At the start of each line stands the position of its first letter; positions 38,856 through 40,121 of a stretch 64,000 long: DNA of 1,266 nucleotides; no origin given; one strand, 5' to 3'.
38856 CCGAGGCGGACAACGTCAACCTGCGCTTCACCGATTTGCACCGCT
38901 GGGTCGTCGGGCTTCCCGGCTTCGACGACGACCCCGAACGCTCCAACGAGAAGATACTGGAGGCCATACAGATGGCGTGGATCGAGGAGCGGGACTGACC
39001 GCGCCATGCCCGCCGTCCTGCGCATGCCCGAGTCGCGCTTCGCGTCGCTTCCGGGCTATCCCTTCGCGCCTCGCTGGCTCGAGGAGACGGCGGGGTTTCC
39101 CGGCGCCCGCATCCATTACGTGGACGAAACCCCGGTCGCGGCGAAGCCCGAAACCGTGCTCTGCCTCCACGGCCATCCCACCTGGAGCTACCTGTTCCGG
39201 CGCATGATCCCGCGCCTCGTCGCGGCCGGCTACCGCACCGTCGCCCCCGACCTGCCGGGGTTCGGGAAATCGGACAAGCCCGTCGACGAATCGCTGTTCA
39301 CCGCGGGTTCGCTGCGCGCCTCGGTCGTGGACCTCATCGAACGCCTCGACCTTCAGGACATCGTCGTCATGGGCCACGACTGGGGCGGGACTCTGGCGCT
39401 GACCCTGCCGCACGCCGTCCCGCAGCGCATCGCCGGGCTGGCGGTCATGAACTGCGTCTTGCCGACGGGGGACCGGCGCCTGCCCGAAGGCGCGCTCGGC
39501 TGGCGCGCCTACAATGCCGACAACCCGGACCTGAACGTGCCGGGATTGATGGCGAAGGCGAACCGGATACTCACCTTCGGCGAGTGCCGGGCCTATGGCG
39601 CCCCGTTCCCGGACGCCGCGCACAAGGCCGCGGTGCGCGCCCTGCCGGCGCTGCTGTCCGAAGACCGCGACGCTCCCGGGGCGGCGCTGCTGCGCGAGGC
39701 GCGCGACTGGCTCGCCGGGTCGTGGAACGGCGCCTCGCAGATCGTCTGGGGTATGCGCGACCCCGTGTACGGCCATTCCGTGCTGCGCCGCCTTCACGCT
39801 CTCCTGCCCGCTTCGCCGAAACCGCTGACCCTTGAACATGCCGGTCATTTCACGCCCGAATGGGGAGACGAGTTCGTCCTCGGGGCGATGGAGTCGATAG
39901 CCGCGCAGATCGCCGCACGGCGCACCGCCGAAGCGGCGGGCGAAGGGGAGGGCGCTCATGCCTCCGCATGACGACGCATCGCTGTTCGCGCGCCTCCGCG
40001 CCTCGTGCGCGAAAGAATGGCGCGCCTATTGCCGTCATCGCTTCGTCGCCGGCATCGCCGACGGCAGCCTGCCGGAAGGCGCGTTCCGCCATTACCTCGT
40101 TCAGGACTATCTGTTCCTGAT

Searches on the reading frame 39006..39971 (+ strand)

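Call 37: search_protein_families(library=ncbifam, proteins=[window:39006-39971:+], max_evalue=1e-10)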
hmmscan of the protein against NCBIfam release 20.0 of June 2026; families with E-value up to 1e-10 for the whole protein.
window:39006-39971:+ (321 aa): 7 families
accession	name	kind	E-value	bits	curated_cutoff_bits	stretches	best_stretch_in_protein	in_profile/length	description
NF002043.0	PRK00870.1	subfamily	6e-74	249.2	265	1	4-294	3-294/302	haloalkane dehalogenase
NF002938.0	PRK03592.1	equivalog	1.3e-29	103.5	241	1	32-239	18-230/298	haloalkane dehalogenase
NF002873.0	PRK03204.1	equivalog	7.8e-29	100.9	466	1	18-285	12-271/286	haloalkane dehalogenase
NF011457.0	PRK14875.1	equivalog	3.1e-14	52.7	307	1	32-148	118-229/372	acetoin dehydrogenase dihydrolipoyllysine-residue acetyltransferase subunit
TIGR03056.1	bchO_mg_che_rel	equivalog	5.7e-12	45.2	172.55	1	39-141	21-119/278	alpha/beta fold hydrolase BchO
NF045632.1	hydroxlase_HsaD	equivalog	9.1e-11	41.2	400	0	32-149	20-136/290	4,5:9,10-diseco-3-hydroxy-5,9,17-trioxoandrosta-1(10),2-diene-4-oate hydrolase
TIGR03343.1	biphenyl_bphD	equivalog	9.7e-11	41.4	462.15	0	29-149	15-133/282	2-hydroxy-6-oxo-6-phenylhexa-2,4-dienoate hydrolase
